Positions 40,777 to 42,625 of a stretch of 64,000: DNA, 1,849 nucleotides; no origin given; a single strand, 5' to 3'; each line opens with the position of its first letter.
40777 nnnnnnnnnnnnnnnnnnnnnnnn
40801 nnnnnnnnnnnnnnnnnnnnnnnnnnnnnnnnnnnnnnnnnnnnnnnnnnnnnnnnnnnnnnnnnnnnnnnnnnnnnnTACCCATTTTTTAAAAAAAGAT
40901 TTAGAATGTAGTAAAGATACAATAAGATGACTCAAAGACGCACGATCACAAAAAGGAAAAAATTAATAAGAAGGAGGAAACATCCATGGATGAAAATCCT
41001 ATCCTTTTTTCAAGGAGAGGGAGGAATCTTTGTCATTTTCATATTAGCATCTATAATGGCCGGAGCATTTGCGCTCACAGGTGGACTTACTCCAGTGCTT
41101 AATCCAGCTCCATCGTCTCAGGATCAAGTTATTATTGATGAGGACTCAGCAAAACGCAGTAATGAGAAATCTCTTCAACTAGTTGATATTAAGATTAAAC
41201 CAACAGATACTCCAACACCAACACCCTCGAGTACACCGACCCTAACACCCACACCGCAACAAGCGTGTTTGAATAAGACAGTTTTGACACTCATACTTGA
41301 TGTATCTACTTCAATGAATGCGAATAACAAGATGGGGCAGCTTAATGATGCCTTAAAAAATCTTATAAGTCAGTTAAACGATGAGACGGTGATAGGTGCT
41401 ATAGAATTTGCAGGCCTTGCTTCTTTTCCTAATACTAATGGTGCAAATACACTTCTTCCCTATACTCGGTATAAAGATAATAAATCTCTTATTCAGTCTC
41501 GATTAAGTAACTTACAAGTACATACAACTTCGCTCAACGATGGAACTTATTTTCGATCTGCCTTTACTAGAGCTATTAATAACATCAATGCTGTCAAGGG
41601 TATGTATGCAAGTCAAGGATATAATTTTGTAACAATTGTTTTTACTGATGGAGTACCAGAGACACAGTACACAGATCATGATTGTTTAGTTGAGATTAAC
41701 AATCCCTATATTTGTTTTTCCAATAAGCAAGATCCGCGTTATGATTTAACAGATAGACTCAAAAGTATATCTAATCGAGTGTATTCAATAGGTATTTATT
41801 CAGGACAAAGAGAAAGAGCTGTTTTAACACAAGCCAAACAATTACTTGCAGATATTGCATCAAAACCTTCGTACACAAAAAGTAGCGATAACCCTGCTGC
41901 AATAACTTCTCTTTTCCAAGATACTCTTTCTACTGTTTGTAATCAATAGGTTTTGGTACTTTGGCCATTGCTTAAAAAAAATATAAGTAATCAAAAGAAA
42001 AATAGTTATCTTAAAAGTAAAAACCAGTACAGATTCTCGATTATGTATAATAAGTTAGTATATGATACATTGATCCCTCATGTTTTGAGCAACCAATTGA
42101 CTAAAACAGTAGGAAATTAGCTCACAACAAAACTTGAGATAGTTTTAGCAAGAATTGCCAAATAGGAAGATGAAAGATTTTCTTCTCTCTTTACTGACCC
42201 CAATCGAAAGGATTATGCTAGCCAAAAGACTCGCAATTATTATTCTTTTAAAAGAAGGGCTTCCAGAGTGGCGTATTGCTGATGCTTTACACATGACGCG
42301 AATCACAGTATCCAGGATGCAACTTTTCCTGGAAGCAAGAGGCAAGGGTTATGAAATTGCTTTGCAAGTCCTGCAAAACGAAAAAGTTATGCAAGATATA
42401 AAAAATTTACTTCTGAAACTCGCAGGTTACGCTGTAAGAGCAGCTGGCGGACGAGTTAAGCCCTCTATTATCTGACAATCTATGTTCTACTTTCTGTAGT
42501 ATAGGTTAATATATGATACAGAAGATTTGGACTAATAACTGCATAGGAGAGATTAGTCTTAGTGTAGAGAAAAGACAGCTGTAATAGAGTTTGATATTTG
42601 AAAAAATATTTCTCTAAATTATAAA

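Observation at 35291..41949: Tandem Hsp100/Clp paralogs, a small membrane protein and a TM-anchored vWA (MIDAS) protein downstream of the giant gene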

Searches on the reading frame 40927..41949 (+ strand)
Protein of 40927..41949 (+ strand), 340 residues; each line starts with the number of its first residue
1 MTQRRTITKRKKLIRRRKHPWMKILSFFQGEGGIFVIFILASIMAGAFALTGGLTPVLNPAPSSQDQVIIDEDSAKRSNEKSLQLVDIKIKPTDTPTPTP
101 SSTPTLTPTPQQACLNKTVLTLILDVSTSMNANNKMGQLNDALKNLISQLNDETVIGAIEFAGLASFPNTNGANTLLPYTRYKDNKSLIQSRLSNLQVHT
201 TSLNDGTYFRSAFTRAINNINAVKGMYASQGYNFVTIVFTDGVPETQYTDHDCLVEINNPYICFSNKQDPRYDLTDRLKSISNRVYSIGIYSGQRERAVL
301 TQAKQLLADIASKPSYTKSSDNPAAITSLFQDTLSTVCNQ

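Call 4: search_protein_families(library=pfam, proteins=[window:40927-41949:+], max_evalue=0.01)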
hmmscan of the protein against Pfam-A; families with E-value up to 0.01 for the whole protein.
window:40927-41949:+ (340 aa): 1 family
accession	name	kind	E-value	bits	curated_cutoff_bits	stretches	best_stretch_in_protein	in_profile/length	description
PF13519.12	VWA_2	-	5.8e-08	33.8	27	1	121-242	2-106/107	von Willebrand factor type A domain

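Call 6: search_protein_families(library=ncbifam, proteins=[window:40927-41949:+], max_evalue=0.001)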
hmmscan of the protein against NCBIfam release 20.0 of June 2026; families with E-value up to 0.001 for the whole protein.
window:40927-41949:+ (340 aa): 1 family
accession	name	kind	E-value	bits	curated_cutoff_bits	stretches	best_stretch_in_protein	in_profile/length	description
TIGR00868.1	hCaCC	subfamily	0.00021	19.2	900.85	1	88-217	275-397/863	calcium-activated chloride channel protein 1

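Call 52: search_protein_families(library=padloc, proteins=[window:40927-41949:+], max_evalue=0.001)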
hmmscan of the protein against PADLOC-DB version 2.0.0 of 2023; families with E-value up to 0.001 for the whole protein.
window:40927-41949:+ (340 aa): 0 families

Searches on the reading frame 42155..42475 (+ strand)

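Call 5: search_protein_families(library=pfam, proteins=[window:42155-42475:+], max_evalue=0.001)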
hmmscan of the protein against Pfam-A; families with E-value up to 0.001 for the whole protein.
window:42155-42475:+ (106 aa): 2 families
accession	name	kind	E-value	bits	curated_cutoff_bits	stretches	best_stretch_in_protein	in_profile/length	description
PF01371.25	Trp_repressor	-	4.2e-08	33.6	27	1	5-72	18-86/88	Trp repressor protein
PF13384.12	HTH_23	-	6.7e-06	26.2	24.6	1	23-54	5-36/50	Homeodomain-like domain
